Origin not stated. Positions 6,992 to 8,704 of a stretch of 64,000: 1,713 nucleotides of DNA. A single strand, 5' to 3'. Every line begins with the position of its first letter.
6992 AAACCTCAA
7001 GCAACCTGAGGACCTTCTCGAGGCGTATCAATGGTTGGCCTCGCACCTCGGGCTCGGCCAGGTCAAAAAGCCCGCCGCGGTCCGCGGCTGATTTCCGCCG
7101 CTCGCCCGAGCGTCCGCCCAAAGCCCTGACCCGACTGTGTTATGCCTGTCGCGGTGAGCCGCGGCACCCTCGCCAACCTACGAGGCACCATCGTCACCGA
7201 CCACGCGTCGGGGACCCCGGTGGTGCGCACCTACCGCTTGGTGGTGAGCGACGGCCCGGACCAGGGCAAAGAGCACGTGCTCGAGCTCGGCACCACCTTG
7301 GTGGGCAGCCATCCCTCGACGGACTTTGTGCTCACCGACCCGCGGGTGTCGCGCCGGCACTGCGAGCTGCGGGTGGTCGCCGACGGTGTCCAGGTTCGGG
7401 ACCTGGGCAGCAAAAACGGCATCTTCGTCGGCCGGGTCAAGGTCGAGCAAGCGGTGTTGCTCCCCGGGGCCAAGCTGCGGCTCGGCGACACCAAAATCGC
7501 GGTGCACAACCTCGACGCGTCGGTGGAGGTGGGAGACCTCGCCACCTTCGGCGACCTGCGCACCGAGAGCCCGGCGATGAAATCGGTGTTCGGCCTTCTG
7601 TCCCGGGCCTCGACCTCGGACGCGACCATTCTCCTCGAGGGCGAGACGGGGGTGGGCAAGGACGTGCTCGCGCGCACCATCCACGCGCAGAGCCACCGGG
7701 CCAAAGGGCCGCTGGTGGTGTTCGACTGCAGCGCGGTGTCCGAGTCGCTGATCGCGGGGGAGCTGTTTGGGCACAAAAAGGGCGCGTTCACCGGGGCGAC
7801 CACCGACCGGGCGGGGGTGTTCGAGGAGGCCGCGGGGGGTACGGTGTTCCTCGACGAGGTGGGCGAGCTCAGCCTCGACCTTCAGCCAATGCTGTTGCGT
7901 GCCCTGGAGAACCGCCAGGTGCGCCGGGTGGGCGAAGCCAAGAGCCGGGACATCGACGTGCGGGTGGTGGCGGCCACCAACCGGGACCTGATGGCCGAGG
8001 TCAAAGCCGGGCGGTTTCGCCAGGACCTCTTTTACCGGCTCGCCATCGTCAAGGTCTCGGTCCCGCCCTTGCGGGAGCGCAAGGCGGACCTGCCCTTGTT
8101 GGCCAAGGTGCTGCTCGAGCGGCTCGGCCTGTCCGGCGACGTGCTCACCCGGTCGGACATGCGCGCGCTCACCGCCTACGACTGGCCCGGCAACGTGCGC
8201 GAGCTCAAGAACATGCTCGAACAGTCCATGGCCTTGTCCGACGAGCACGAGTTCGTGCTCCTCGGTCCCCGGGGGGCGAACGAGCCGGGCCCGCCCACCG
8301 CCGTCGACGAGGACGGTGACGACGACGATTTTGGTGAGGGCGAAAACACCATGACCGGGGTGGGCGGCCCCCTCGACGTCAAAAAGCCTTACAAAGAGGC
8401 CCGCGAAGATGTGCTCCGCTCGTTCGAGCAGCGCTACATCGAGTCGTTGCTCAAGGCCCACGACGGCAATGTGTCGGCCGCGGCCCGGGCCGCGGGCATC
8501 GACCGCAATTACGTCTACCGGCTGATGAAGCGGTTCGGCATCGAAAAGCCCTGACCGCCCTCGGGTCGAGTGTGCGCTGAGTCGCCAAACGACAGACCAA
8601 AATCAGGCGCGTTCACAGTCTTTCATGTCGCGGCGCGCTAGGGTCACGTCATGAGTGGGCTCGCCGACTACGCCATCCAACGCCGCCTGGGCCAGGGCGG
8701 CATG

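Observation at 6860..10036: A sigma54 promoter drives a 40-aa ORF upstream of an FHA-domain enhancer-binding protein that sits beside a Ser/Thr kinase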

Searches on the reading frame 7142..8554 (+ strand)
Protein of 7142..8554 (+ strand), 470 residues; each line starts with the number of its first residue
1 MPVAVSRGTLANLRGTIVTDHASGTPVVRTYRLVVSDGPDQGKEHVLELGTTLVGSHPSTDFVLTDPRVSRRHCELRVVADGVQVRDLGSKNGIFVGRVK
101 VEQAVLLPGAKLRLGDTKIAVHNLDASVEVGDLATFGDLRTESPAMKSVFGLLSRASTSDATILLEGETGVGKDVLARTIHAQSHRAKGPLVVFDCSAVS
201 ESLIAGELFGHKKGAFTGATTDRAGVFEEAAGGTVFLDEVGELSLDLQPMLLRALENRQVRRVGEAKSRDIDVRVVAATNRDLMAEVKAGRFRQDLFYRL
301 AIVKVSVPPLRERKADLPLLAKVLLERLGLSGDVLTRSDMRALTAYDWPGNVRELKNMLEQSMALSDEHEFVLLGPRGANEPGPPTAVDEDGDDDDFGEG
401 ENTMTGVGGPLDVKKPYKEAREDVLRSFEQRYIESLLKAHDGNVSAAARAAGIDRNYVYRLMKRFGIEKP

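Call 4: search_protein_families(library=pfam, proteins=[window:7142-8554:+], max_evalue=0.01)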
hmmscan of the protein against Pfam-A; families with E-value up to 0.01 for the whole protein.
window:7142-8554:+ (470 aa): 12 families
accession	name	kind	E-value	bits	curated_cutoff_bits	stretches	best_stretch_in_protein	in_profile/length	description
PF00158.32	Sigma54_activat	-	1.3e-64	217.3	20.2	1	141-305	3-167/168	Sigma-54 interaction domain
PF16697.10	Yop-YscD_cpl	-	8.3e-19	68.1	33.2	1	37-121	4-90/94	Inner membrane component of T3SS, cytoplasmic domain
PF00498.31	FHA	-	1.4e-15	57.9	20.7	1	53-115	2-67/67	FHA domain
PF14532.12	Sigma54_activ_2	-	2.3e-15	57.5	25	1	143-310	4-138/138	Sigma-54 interaction domain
PF25601.1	AAA_lid_14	-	1.2e-14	54.3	27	1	311-370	1-64/87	AAA+ ATPase lid domain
PF02954.25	HTH_8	-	3.6e-07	30.3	22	1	425-465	2-42/42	Bacterial regulatory protein, Fis family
PF07724.20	AAA_2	-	5e-07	30.3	27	1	161-265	4-109/166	AAA domain (Cdc48 subfamily)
PF07728.20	AAA_5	-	1.8e-06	28.4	22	1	163-281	2-123/139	AAA domain (dynein-related subfamily)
PF00004.35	AAA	-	0.00015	22.7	21.2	1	163-293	1-124/131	ATPase family associated with various cellular activities (AAA)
PF01078.27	Mg_chelatase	-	0.00042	20.2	20.3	0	218-281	93-158/207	Magnesium chelatase, subunit ChlI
PF13551.12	HTH_29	-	0.0054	17.2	28.1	0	439-465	8-36/64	Winged helix-turn helix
PF13518.12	HTH_28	-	0.0076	16.8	25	0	437-467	8-38/52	Helix-turn-helix domain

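Call 9: find_encoding_contigs(protein=window:7142-8554:+, flank=3000, max_places=5)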
Protein window:7142-8554:+ (470 aa): no gene with exactly this product is on record in the collection.

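Call 12: list_cluster_members(proteins=[P0001, window:7142-8554:+, window:8651-10036:+])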
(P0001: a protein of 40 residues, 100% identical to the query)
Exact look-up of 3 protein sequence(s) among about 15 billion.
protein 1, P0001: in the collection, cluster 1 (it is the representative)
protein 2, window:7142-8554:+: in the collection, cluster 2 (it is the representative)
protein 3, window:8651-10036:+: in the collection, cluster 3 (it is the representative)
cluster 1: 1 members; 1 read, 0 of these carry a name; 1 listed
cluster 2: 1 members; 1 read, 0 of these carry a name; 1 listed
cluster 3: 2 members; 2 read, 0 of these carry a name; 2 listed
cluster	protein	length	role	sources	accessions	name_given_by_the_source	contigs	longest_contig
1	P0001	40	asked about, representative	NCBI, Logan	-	-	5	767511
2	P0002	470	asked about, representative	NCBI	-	-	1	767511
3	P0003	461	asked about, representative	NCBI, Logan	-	-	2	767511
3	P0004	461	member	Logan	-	-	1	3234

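Call 13: find_related_loci(query=window:7142-8554:+, collection=genome_contigs, flank=5000)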
Query window:7142-8554:+ (470 aa) in genome_contigs; peptide patterns used: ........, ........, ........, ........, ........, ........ (x = any residue, [..] = any of these).
600 stretches matched a pattern (row limit reached: there are more); 586 encode a relative of the query (tblastn E <= 1e-3); the best 80 are kept; 80 distinct loci.
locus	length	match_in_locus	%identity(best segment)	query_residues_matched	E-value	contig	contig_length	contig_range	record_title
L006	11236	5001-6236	48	29-467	3e-118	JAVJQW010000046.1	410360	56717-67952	MAG: Deltaproteobacteria bacterium isolate D1-CHI-08 k141_45927, whole genome shotgun sequence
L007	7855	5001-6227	42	35-464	5e-99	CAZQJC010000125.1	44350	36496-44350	MAG TPA_asm: uncultured Myxococcales bacterium isolate binchicken_co200_39 genome assembly, contig: k141_976608, whole g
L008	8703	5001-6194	46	47-467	9e-99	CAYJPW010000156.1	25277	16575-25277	MAG TPA_asm: uncultured Polyangiaceae bacterium isolate ERP124720_co1_193 genome assembly, contig: NODE_2584_length_2527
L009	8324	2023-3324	42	18-467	5e-97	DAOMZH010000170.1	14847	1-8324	MAG TPA_asm: Polyangium sp. isolate AMR_MDS_5605 NODE_668_length_14847_cov_8.469646, whole genome shotgun sequence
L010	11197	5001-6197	42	54-469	5e-95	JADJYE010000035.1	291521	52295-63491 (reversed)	MAG: Polyangiaceae bacterium isolate Lyne_18-Q3-R50-59_BAT3C.601 tig00321584-10-2909990, whole genome shotgun sequence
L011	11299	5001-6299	38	8-468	5e-87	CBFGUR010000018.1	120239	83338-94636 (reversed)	MAG TPA_asm: uncultured Polyangiaceae bacterium isolate SRR17295757_metabat2_102 genome assembly, contig: ERZ23398518.90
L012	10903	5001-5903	44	152-467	2e-76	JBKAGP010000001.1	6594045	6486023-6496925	MAG: Planctomycetota bacterium isolate Ske_MAG13 Ske_MAG13_0001, whole genome shotgun sequence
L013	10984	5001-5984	41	112-468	5e-75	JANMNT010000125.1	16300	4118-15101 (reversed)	MAG: Burkholderiales bacterium isolate OTE_58_metabat_300 OTE_58_k141_806143, whole genome shotgun sequence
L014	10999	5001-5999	38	114-468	4e-75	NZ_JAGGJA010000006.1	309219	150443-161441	Fodinibius salsisoli strain 1BSP15-2V2 NODE_6_length_309219_cov_42.474720, whole genome shotgun sequence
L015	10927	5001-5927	42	138-467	7e-74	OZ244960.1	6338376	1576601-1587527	MAG: Candidatus Latescibacterota bacterium isolate 84ceb019-2832-410a-8319-f59b3e32517b genome assembly, chromosome: 1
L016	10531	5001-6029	35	90-465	1e-73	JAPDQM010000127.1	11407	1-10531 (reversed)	MAG: candidate division KSB1 bacterium isolate JZ4_201803_bins_154 JZ-4_201803_bins_154_scaffold_127, whole genome shotg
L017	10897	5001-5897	41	146-460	1e-73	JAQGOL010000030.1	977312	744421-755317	MAG: Chthoniobacteraceae bacterium isolate RYN_612 scaffold_437645, whole genome shotgun sequence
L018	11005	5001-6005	39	111-467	2e-73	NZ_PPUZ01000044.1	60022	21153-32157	Pseudoalteromonas rubra strain S1946 S1946__paired__trimmed__paired__contig_44, whole genome shotgun sequence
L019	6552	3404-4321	40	143-463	5e-73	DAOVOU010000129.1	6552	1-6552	MAG TPA_asm: Desulfobacterales bacterium isolate CSMAG_1531 CSMAG_1531_k141_1654374_length_6552_cov_44.5848, whole genom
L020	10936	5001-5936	39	142-469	4e-73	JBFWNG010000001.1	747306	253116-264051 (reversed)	MAG: Oligoflexales bacterium isolate CA_2019_TPBF_107 NODE_61_length_747306_cov_17.734970_TPBF, whole genome shotgun seq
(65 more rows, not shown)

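Call 38: find_homologous_proteins(query=window:7142-8551:+, max_evalue=1e-60)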
Query window:7142-8551:+ (470 aa): 6269 proteins with E <= 1e-60 among 8000 candidates; the best 120 are listed.
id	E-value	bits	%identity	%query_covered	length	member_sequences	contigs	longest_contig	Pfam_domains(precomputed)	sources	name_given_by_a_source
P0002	0.0e+0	1028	100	100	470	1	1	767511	PF00158.33,PF07724.21,PF00498.32,PF25601.2,PF02954.26,PF16697.11,PF14532.13,PF07728.21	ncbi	-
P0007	3.2e-161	555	58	97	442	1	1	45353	PF00158.33,PF07724.21,PF00498.32,PF25601.2,PF02954.26,PF16697.11,PF14532.13,PF07728.21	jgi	jgi:DNA-binding NtrC family response regulator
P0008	2.2e-160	552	59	97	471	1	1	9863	PF00158.33,PF00498.32,PF25601.2,PF16697.11,PF14532.13,PF07728.21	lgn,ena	-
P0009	3.7e-150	519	57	97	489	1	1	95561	PF00158.33,PF07724.21,PF00498.32,PF25601.2,PF02954.26,PF16697.11,PF14532.13,PF07728.21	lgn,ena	-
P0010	7.1e-144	498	53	97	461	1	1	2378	PF00158.33,PF07724.21,PF00498.32,PF25601.2,PF16697.11,PF14532.13,PF07728.21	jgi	-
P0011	1.2e-143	497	56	97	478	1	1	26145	PF00158.33,PF07724.21,PF00498.32,PF25601.2,PF16697.11,PF14532.13,PF07728.21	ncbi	-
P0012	5.7e-143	495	55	97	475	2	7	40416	PF00158.33,PF07724.21,PF00498.32,PF25601.2,PF02954.26,PF16697.11,PF00004.36,PF14532.13,PF07728.21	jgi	jgi:two-component system nitrogen regulation response regulator GlnG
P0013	5.6e-141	489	60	77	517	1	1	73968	PF00158.33,PF00498.32,PF25601.2,PF16697.11,PF14532.13,PF07728.21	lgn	-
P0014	1.1e-140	488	54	97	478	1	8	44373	PF00158.33,PF07724.21,PF00498.32,PF25601.2,PF16697.11,PF00004.36,PF14532.13,PF07728.21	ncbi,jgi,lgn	jgi:DNA-binding NtrC family response regulator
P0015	1.8e-140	487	53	97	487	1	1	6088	PF00158.33,PF07724.21,PF00498.32,PF25601.2,PF02954.26,PF16697.11,PF14532.13,PF07728.21,PF01078.28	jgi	-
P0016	1.5e-139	484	50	97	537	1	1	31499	PF00158.33,PF00498.32,PF25601.2,PF16697.11,PF14532.13,PF07728.21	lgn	-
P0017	1.0e-138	481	54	97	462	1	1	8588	PF00158.33,PF07724.21,PF00498.32,PF25601.2,PF02954.26,PF16697.11,PF14532.13,PF07728.21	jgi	jgi:DNA-binding NtrC family response regulator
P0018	3.2e-137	476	52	98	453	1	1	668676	PF00158.33,PF07724.21,PF00498.32,PF25601.2,PF02954.26,PF16697.11,PF00004.36,PF14532.13,PF07728.21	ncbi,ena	-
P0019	1.7e-135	471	53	97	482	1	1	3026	PF00158.33,PF00498.32,PF25601.2,PF16697.11,PF14532.13,PF07728.21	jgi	jgi:DNA-binding NtrC family response regulator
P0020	3.4e-134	466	51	96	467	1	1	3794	PF00158.33,PF07724.21,PF00498.32,PF25601.2,PF02954.26,PF16697.11,PF00004.36,PF14532.13,PF07728.21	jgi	jgi:DNA-binding NtrC family response regulator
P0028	3.8e-132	459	49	98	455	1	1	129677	PF00158.33,PF07724.21,PF00498.32,PF25601.2,PF02954.26,PF16697.11,PF00004.36,PF14532.13,PF07728.21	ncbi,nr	ncbi:MAG: sigma 54-interacting transcriptional regulator [Kofleriaceae bacterium]|nr:sigma 54-intera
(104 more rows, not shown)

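Call 40: find_encoding_contigs(protein=P0007, flank=4000, max_places=1)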
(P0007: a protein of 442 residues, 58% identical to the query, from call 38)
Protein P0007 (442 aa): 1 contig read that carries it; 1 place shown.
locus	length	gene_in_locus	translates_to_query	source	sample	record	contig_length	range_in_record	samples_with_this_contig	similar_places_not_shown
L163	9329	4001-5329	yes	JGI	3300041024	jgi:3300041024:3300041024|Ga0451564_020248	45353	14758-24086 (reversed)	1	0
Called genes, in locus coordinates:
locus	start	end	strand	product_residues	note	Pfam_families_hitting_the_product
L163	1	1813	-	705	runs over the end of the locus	PF00069:Pkinase, PF03109:ABC1 (faint), PF07714:PK_Tyr_Ser-Thr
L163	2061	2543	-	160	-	-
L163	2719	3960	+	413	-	-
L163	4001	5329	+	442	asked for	PF16697:Yop-YscD_cpl, PF00498:FHA, PF00158:Sigma54_activat, PF14532:Sigma54_activ_2, PF07724:AAA_2, PF07728:AAA_5, PF25601:AAA_lid_14, PF02954:HTH_8 (weak)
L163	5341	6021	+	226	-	-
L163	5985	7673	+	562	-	-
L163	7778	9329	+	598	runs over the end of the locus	PF00501:AMP-binding, PF23562:AMP-binding_C_3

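Call 41: find_encoding_contigs(protein=P0008, flank=4000, max_places=1)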
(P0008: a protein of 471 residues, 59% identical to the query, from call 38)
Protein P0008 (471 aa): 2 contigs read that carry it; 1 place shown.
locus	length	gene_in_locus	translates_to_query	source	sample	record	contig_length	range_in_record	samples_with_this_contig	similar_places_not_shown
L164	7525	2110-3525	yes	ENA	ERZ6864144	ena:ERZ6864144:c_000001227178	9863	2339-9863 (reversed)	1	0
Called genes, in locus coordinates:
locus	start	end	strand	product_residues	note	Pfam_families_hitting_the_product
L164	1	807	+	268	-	?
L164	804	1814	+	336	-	-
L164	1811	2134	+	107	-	-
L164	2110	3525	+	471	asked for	PF16697:Yop-YscD_cpl, PF00498:FHA, PF00158:Sigma54_activat, PF14532:Sigma54_activ_2, PF07728:AAA_5 (faint), PF25601:AAA_lid_14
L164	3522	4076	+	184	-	-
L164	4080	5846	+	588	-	PF00069:Pkinase, PF07714:PK_Tyr_Ser-Thr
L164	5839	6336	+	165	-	PF02698:DUF218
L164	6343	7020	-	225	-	PF00293:NUDIX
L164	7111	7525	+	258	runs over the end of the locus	PF13490:zf-HC2 (weak)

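Call 42: find_encoding_contigs(protein=P0009, flank=4000, max_places=1)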
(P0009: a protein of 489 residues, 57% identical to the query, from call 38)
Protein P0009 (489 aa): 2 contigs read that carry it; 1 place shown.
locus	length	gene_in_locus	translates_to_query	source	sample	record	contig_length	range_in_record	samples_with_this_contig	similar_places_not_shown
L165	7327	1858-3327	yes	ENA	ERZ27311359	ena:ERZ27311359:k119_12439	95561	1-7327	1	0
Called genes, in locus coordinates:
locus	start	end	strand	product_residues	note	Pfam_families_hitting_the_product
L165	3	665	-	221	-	?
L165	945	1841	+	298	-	PF11617:Cu-binding_MopE (faint)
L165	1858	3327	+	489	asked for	PF16697:Yop-YscD_cpl, PF00498:FHA, PF00158:Sigma54_activat, PF14532:Sigma54_activ_2, PF07724:AAA_2 (weak), PF07728:AAA_5, PF25601:AAA_lid_14, PF02954:HTH_8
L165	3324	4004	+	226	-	-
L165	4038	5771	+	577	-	PF00069:Pkinase, PF07714:PK_Tyr_Ser-Thr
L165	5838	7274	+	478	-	PF00672:HAMP (weak), PF00512:HisKA, PF02518:HATPase_c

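Call 45: find_encoding_contigs(protein=P0013, flank=4000, max_places=1)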
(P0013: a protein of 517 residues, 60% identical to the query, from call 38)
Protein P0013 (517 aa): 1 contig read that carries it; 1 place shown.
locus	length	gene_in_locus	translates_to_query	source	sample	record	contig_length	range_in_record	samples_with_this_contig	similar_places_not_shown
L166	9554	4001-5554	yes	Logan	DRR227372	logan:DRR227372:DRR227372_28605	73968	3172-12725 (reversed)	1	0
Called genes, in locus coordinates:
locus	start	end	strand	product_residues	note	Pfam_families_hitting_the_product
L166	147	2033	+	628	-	-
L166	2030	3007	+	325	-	PF00089:Trypsin, PF13365:Trypsin_2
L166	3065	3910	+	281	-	-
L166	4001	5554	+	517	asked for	PF16697:Yop-YscD_cpl, PF00498:FHA, PF00158:Sigma54_activat, PF14532:Sigma54_activ_2, PF07728:AAA_5 (weak), PF25601:AAA_lid_14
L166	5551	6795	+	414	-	PF00069:Pkinase, PF07714:PK_Tyr_Ser-Thr, PF01636:APH (faint)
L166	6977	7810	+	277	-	-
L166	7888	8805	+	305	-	-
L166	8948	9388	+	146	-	-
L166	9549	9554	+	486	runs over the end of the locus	PF23981:DUF7305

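Call 46: find_encoding_contigs(protein=P0011, flank=4000, max_places=1)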
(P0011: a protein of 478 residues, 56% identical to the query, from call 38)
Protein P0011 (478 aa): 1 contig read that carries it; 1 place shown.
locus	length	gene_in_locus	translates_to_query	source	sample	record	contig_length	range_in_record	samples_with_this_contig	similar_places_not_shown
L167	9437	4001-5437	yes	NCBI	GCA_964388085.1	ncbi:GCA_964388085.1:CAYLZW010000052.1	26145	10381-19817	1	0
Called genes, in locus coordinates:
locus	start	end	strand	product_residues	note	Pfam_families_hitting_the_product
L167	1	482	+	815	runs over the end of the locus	-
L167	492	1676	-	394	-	-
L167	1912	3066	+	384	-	PF02771:Acyl-CoA_dh_N, PF02770:Acyl-CoA_dh_M, PF00441:Acyl-CoA_dh_1, PF08028:Acyl-CoA_dh_2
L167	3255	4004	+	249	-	PF11617:Cu-binding_MopE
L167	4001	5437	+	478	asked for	PF16697:Yop-YscD_cpl, PF00498:FHA, PF00158:Sigma54_activat, PF14532:Sigma54_activ_2, PF07724:AAA_2, PF07728:AAA_5, PF25601:AAA_lid_14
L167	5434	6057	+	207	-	PF13432:TPR_16, PF14559:TPR_19 (weak)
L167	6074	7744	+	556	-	PF00069:Pkinase, PF01636:APH (faint), PF07714:PK_Tyr_Ser-Thr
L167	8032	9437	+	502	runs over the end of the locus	PF23981:DUF7305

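Call 47: find_encoding_contigs(protein=P0012, flank=4000, max_places=2)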
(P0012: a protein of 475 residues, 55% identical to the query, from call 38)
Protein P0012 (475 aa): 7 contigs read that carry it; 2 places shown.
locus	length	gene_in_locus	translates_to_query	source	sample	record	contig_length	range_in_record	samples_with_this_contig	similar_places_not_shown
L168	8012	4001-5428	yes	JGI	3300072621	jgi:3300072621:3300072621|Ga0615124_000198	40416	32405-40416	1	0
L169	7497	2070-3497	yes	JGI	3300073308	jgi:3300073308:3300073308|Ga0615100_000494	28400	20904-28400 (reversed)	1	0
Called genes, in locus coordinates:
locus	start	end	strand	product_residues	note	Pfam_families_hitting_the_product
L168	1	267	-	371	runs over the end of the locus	PF16396:DUF5005, PF13810:DUF4185 (weak)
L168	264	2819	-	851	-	-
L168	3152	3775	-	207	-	-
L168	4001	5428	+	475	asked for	PF16697:Yop-YscD_cpl, PF00498:FHA, PF00158:Sigma54_activat, PF14532:Sigma54_activ_2, PF00004:AAA (weak), PF07724:AAA_2, PF07728:AAA_5 (weak), PF25601:AAA_lid_14, +1 more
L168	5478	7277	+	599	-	PF00069:Pkinase, PF01636:APH (faint), PF07714:PK_Tyr_Ser-Thr, PF08308:PEGA (faint)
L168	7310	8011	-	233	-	?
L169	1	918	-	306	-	?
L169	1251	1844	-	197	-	-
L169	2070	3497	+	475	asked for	PF16697:Yop-YscD_cpl, PF00498:FHA, PF00158:Sigma54_activat, PF14532:Sigma54_activ_2, PF00004:AAA (weak), PF07724:AAA_2, PF07728:AAA_5 (weak), PF25601:AAA_lid_14, +1 more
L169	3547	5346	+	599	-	PF00069:Pkinase, PF01636:APH (faint), PF07714:PK_Tyr_Ser-Thr, PF08308:PEGA (faint)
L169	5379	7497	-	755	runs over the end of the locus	PF13646:HEAT_2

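Call 48: find_encoding_contigs(protein=P0014, flank=4000, max_places=2)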
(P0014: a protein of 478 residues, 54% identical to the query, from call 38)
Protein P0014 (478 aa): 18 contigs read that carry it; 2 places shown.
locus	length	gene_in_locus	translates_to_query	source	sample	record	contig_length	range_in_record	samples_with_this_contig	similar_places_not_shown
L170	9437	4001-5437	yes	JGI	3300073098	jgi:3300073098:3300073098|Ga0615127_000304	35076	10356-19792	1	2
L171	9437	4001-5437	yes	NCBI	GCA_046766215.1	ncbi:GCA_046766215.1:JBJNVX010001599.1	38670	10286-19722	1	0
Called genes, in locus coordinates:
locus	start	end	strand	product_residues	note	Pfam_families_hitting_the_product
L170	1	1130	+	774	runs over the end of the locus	-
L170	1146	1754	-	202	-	-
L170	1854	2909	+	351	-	PF07859:Abhydrolase_3, PF10340:Say1_Mug180, PF20434:BD-FAE (faint)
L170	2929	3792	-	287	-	PF01430:HSP33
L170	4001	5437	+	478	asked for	PF16697:Yop-YscD_cpl, PF00498:FHA, PF00158:Sigma54_activat, PF14532:Sigma54_activ_2, PF00004:AAA (weak), PF07724:AAA_2, PF07728:AAA_5, PF25601:AAA_lid_14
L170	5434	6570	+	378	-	PF00069:Pkinase, PF07714:PK_Tyr_Ser-Thr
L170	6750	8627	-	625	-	PF00069:Pkinase, PF07714:PK_Tyr_Ser-Thr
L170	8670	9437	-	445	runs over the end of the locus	PF01546:Peptidase_M20, PF07687:M20_dimer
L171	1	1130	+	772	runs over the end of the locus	PF00128:Alpha-amylase (faint)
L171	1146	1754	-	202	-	-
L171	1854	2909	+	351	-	PF07859:Abhydrolase_3, PF10340:Say1_Mug180, PF20434:BD-FAE (faint)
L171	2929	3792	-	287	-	PF01430:HSP33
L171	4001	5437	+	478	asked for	PF16697:Yop-YscD_cpl, PF00498:FHA, PF00158:Sigma54_activat, PF14532:Sigma54_activ_2, PF00004:AAA (weak), PF07724:AAA_2, PF07728:AAA_5, PF25601:AAA_lid_14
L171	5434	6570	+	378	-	PF00069:Pkinase, PF07714:PK_Tyr_Ser-Thr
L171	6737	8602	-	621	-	PF00069:Pkinase, PF07714:PK_Tyr_Ser-Thr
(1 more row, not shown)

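Call 59: search_protein_families(library=ncbifam, proteins=[window:7142-8554:+], max_evalue=0.01)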
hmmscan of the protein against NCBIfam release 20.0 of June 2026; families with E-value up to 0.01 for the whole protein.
window:7142-8554:+ (470 aa): 33 families (the best 25 are shown)
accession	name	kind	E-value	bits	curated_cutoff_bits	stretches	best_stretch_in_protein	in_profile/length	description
NF003451.0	PRK05022.1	equivalog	1.5e-94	317.5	476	1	138-468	191-511/512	nitric oxide reductase transcriptional regulator NorR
TIGR01817.1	nifA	equivalog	6.3e-85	285.9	528.85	1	141-369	200-431/534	nif-specific transcriptional activator NifA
NF038308.1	RNA_repair_RtcR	equivalog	1.1e-81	275.4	650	1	138-369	181-425/530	RNA repair transcriptional activator RtcR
TIGR01818.1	ntrC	equivalog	2e-81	274.1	558.6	1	138-463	135-461/463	nitrogen regulation protein NR(I)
NF008469.0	PRK11361.1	equivalog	2.9e-79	266.9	714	1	136-366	142-376/461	acetoacetate metabolism transcriptional regulator AtoC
NF041906.1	V4R_TF_MobR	exception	1.4e-76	258.2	999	1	141-463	236-543/544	phenol degradation transcriptional regulator MobR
TIGR02915.1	PEP_resp_reg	equivalog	2.2e-76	257.5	502.6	1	135-369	137-375/445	PEP-CTERM-box response regulator transcription factor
NF041552.1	TF_PrdR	equivalog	1.2e-75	255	795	1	114-370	244-504/577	sigma-54 dependent transcriptional regulator PrdR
NF050807.1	TransRegFlbDCaul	equivalog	9.9e-74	248.8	750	1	139-370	120-355/454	sigma-54-dependent transcriptional regulator FlbD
TIGR02329.1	propionate_PrpR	equivalog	1.2e-73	248.6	499.2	1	135-361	210-445/526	propionate catabolism operon regulatory protein PrpR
NF007689.0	PRK10365.1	equivalog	1.5e-73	248.1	760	1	121-365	124-371/441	sigma-54-dependent response regulator transcription factor ZraR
NF011695.0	PRK15115.1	equivalog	3.7e-73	246.8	763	2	124-366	122-368/445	two-component system response regulator GlrR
NF011953.0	PRK15424.1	equivalog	4.6e-73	246.6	703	1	135-464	217-533/538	propionate catabolism operon regulatory protein PrpR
NF041946.1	LuxO_transreg_Vib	equivalog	8.1e-73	245.8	800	1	139-464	135-459/463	quorum-sensing sigma-54 dependent transcriptional regulator LuxO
NF008176.1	PRK10923.1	equivalog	1.2e-67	228.6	620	1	136-468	137-469/469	nitrogen regulation protein NR(I)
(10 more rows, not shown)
